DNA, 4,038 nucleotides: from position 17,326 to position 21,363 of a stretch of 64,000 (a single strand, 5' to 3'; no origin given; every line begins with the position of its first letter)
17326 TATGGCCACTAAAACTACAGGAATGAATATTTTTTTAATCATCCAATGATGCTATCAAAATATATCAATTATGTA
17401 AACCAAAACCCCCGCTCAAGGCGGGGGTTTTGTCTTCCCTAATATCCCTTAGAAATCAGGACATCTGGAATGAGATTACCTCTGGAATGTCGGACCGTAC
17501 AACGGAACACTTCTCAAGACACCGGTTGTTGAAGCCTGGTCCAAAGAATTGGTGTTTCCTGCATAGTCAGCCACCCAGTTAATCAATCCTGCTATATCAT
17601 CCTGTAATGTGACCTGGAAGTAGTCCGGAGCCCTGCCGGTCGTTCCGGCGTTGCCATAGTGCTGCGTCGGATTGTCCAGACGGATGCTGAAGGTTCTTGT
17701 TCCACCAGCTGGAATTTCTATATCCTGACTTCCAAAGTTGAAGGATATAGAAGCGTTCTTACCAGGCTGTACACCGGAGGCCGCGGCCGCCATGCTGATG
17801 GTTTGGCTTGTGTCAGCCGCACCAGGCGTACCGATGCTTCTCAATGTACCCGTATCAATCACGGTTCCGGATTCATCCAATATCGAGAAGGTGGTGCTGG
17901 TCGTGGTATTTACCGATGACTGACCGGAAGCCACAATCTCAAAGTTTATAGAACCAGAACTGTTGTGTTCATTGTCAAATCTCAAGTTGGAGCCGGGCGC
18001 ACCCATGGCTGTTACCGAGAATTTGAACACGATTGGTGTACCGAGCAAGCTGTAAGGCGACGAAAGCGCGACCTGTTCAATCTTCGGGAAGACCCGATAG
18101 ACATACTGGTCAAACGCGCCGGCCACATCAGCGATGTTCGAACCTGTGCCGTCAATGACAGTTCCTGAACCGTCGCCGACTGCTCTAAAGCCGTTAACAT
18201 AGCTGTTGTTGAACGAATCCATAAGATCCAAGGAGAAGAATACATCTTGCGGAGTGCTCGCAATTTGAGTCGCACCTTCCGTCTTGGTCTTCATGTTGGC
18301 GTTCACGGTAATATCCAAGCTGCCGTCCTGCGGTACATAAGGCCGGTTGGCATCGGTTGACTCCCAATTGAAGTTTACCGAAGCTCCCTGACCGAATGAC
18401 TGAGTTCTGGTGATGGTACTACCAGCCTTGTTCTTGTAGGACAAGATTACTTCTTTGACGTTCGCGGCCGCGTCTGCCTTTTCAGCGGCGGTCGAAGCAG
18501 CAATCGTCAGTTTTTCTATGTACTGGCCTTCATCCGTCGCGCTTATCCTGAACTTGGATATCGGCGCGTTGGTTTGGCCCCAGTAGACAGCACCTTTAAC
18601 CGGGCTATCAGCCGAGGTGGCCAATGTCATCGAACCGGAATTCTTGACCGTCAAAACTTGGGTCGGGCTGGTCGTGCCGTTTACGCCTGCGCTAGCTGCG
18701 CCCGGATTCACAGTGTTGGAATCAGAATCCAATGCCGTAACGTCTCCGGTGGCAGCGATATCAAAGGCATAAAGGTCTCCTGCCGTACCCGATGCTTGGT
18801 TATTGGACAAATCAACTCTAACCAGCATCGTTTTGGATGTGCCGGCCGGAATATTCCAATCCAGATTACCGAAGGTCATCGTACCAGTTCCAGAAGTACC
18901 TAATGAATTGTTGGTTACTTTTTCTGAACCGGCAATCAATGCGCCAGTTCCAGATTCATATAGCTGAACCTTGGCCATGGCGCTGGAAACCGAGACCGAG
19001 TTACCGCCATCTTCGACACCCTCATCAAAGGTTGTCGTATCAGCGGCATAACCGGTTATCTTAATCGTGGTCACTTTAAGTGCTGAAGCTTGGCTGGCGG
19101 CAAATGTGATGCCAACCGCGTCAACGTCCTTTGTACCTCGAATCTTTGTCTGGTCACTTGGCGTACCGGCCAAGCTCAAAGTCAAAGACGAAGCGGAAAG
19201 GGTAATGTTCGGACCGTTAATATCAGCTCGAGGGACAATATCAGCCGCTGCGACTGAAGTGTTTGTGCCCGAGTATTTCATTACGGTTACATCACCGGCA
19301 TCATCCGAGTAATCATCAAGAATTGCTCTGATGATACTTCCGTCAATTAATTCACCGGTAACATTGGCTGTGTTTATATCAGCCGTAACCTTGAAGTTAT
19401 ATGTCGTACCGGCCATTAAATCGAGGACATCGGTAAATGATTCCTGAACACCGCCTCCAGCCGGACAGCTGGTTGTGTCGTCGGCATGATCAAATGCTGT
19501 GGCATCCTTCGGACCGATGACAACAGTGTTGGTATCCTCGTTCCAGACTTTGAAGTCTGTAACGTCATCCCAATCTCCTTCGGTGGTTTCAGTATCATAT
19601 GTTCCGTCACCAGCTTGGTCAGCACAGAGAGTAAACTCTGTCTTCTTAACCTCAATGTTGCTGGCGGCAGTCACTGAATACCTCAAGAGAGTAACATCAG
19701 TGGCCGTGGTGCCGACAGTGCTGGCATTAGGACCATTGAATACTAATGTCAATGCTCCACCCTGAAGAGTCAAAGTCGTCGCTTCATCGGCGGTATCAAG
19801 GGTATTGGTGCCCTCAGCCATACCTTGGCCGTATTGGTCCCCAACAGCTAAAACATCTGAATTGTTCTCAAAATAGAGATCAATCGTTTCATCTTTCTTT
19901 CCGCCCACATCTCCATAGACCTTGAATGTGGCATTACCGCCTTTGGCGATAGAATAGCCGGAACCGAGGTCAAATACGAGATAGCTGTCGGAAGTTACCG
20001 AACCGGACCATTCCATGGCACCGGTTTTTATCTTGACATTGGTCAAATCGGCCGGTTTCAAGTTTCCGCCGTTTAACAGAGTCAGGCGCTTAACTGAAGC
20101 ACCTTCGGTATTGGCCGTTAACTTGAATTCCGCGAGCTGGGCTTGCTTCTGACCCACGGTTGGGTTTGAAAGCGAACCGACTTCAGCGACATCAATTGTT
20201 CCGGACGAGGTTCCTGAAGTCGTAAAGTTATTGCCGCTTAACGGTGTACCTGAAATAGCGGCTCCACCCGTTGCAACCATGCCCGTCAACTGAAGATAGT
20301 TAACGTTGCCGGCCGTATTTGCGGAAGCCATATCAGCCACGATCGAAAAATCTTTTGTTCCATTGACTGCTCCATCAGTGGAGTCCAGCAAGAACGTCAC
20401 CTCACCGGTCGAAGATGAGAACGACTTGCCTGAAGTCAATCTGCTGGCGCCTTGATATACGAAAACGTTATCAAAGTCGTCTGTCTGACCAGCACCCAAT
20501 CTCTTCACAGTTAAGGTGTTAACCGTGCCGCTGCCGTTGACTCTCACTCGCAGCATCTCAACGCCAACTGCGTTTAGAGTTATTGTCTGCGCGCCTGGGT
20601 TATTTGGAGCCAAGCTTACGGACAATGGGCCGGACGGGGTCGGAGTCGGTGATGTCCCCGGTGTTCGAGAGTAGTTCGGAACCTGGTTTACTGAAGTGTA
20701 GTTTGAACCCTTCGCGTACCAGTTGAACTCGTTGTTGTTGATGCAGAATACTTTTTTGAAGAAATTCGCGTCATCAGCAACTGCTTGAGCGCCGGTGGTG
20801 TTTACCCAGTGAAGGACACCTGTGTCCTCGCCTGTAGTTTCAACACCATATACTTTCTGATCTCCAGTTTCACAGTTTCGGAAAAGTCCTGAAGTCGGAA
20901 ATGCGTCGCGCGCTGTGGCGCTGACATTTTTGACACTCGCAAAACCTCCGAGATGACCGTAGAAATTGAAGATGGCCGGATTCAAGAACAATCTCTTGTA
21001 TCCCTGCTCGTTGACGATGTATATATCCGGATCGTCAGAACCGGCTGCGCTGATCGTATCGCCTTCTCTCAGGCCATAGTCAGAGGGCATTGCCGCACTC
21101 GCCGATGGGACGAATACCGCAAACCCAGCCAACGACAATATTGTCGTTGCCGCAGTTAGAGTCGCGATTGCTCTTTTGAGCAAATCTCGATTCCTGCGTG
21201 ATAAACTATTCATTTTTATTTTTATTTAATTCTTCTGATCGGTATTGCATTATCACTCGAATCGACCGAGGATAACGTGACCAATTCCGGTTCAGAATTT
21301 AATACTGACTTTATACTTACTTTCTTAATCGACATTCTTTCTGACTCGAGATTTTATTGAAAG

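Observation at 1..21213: Candidate protein O-glycosylation neighbourhood: GT2/GT4 enzymes, Wzy_C-TPR, three tandem TMTC/PMT_2-like GT-C-TPR proteins, next to S/T/P-rich secreted proteins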

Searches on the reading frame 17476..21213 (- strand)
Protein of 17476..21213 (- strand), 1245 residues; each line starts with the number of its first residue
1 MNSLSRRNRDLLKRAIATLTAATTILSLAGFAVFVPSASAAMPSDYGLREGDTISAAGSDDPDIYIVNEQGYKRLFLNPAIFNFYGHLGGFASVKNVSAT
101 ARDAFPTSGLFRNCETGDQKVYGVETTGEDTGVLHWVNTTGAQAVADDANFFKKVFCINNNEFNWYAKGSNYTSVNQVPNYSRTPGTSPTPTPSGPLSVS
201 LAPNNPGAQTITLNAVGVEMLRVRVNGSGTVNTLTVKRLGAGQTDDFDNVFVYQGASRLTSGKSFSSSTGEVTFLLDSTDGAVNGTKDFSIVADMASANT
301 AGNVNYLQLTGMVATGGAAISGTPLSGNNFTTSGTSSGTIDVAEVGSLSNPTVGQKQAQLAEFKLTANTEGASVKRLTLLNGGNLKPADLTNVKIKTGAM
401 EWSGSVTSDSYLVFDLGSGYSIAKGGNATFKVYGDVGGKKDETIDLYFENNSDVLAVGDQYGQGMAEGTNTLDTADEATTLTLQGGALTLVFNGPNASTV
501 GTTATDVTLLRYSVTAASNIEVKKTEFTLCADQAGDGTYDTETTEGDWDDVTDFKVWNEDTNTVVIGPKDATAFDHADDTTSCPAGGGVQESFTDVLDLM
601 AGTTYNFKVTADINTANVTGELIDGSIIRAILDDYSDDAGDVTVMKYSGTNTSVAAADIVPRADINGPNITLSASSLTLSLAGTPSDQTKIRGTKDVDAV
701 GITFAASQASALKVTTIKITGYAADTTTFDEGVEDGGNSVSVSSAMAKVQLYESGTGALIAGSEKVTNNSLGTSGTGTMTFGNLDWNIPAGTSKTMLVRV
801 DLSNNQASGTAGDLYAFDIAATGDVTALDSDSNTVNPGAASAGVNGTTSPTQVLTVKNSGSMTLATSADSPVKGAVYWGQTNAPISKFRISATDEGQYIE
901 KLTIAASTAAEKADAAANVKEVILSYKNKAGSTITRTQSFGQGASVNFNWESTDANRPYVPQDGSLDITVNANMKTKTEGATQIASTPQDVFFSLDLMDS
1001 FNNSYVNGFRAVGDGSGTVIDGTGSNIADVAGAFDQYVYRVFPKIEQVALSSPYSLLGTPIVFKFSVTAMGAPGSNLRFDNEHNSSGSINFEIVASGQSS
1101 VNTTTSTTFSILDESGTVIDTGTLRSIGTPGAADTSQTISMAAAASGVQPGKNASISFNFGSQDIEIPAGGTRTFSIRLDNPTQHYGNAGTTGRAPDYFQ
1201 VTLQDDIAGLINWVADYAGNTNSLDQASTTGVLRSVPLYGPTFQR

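Call 4: search_protein_families(library=pfam, proteins=[window:17476-21213:-], max_evalue=0.01)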
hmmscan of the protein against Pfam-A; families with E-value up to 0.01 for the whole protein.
window:17476-21213:- (1245 aa): 0 families

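Call 10: search_protein_families(library=ncbifam, proteins=[window:17476-21213:-], max_evalue=0.01)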
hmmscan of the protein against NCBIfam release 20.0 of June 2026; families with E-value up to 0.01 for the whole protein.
window:17476-21213:- (1245 aa): 0 families

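Call 57: search_solved_structures(query=window:17479-21213:-, max_evalue=1)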
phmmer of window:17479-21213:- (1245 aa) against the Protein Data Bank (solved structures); distinct sequences matched with E-value up to 1: 0.

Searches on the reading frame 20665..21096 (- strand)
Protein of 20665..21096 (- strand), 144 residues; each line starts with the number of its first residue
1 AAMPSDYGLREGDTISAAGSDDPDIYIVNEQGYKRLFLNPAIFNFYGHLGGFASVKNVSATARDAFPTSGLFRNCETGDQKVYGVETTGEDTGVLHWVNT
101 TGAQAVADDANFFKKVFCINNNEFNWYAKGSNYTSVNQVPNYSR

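Call 82: find_homologous_proteins(query=window:20665-21096:-)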
Query seq(144 aa) (144 aa): 163 proteins with E <= 0.001 among 178 candidates; the best 120 are listed.
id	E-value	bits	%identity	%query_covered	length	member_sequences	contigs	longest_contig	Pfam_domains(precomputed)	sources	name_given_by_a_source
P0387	2.8e-79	282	84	100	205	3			-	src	-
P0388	9.0e-79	280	85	97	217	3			-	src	-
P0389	5.2e-78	278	82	100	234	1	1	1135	-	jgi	jgi:hypothetical protein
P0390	1.4e-77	277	84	100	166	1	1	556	-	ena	-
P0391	5.7e-76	271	82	100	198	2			-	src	-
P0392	9.2e-74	264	78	100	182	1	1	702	-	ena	-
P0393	1.9e-73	263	81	100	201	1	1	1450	-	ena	-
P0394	3.5e-73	262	79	100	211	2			-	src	-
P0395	6.5e-73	261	79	100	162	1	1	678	-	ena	-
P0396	7.4e-73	261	80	97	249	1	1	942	-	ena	-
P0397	1.1e-72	261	85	90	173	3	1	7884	-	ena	-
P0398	2.8e-72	259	83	94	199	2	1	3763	-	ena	-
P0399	3.6e-72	259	78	100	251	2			-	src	-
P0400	7.1e-72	258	78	100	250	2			-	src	-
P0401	2.4e-71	256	77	100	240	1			-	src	-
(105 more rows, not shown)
